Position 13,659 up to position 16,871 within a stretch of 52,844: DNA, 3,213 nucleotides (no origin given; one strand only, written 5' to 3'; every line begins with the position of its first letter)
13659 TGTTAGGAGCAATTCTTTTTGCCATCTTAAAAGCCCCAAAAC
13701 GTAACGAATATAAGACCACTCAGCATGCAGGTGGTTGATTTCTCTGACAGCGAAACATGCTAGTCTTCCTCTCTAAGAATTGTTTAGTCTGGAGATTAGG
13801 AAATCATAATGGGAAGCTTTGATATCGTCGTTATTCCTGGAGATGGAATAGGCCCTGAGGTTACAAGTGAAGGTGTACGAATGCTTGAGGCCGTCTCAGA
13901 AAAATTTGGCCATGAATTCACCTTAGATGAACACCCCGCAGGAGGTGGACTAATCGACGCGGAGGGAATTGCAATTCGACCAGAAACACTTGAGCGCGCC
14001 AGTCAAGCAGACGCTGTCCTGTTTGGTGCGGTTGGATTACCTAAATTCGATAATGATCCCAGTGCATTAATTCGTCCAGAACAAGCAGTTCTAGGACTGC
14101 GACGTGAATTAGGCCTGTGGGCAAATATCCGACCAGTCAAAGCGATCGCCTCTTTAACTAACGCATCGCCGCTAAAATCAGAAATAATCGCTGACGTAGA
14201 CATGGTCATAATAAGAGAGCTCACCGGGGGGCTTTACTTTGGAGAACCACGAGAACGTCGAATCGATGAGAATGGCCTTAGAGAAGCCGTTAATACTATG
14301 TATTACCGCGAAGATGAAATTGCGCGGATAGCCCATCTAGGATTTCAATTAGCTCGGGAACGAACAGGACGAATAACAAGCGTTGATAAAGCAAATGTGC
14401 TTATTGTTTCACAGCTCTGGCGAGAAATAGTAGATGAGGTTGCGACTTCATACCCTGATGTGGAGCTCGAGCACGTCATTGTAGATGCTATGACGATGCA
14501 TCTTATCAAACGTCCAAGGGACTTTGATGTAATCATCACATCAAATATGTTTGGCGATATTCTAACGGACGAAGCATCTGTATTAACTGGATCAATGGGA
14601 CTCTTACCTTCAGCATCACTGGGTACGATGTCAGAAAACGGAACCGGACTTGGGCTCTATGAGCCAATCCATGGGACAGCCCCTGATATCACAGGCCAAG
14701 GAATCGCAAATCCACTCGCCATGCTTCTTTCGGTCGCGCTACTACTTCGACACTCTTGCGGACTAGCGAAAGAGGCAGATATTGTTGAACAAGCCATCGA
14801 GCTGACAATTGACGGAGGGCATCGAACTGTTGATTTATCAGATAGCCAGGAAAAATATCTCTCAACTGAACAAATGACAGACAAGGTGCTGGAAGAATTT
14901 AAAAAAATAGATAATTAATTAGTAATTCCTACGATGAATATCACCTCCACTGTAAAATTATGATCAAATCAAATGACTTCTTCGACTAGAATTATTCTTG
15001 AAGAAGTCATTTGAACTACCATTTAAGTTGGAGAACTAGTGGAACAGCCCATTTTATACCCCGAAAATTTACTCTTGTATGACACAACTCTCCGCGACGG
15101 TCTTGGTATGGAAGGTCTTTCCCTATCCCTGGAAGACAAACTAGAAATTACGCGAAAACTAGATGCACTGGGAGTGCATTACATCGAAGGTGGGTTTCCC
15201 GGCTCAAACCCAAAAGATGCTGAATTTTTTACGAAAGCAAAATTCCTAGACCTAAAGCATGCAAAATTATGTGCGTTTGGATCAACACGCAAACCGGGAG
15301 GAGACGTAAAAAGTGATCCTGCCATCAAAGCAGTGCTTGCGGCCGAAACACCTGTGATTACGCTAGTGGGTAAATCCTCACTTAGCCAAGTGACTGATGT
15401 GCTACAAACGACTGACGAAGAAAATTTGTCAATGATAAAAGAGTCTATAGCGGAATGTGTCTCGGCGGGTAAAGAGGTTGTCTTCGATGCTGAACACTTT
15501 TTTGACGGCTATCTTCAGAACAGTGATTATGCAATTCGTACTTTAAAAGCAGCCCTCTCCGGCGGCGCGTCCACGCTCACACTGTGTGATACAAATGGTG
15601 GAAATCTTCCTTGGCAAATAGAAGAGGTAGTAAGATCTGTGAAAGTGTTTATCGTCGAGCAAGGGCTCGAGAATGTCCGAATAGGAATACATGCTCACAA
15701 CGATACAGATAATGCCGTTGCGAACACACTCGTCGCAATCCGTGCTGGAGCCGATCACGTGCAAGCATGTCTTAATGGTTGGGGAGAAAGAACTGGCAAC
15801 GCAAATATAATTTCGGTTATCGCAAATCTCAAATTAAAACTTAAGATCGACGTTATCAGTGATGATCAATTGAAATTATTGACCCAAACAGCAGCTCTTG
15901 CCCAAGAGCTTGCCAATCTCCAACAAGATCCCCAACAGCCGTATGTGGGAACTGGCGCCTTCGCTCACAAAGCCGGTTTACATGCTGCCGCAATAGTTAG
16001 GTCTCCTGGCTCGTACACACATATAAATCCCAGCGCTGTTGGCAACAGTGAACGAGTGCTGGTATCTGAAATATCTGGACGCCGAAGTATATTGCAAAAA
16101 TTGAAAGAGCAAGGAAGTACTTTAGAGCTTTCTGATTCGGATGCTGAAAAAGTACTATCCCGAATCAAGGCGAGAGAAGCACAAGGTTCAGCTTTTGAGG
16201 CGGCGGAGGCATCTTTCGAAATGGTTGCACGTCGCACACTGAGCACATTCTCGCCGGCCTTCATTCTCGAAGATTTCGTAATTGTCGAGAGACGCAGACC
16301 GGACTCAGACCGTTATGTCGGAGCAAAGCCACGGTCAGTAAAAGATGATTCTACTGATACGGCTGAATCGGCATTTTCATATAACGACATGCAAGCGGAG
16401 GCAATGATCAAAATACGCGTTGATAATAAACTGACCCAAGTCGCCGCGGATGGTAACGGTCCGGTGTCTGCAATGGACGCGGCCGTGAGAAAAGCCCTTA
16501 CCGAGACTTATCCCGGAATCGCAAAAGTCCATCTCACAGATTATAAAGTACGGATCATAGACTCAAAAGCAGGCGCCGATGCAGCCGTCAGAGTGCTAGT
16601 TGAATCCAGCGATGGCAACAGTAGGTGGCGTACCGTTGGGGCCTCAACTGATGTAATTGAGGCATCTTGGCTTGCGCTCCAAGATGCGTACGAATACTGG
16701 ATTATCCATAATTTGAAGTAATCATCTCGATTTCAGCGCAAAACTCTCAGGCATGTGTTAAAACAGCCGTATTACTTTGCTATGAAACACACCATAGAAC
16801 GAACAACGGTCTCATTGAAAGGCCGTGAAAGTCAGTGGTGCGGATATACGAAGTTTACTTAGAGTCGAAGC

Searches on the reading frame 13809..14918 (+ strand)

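Call 6: search_protein_families(library=pfam, proteins=[window:13809-14918:+], max_evalue=0.1)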
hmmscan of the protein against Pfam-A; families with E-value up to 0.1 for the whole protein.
window:13809-14918:+ (369 aa): 1 family
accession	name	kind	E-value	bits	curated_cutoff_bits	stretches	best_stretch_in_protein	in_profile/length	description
PF00180.25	Iso_dh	-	3.9e-127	424.7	27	1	6-360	2-348/348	Isocitrate/isopropylmalate dehydrogenase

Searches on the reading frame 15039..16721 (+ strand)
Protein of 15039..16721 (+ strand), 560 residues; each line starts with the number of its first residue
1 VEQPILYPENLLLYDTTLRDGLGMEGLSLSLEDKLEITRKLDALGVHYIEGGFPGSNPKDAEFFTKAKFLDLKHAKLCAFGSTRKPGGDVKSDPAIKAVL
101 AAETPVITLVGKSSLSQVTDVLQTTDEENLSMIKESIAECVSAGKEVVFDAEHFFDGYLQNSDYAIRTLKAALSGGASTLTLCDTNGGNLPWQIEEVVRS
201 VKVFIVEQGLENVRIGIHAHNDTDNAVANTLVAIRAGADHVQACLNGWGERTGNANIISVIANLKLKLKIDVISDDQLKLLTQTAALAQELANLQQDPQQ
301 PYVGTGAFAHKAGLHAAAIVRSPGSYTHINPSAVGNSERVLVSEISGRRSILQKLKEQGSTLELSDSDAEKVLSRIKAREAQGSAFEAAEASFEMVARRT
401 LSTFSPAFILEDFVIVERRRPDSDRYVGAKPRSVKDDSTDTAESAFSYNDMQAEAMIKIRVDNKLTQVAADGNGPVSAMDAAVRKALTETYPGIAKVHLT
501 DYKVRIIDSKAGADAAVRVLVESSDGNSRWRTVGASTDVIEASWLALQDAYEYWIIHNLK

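Call 6: search_protein_families(library=pfam, proteins=[window:15039-16721:+], max_evalue=0.1)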
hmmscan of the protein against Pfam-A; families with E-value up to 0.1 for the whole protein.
window:15039-16721:+ (560 aa): 3 families
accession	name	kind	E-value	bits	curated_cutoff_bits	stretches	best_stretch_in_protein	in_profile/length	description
PF00682.25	HMGL-like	-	3.7e-43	148.2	29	1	13-272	4-244/260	HMGL-like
PF08502.15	LeuA_dimer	-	7.7e-24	84.5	24.9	1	449-553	33-129/131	LeuA allosteric (dimerisation) domain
PF22617.1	HCS_D2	-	5.7e-15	55.9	27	1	303-381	2-79/82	Homocitrate synthase post-HMGL domain-like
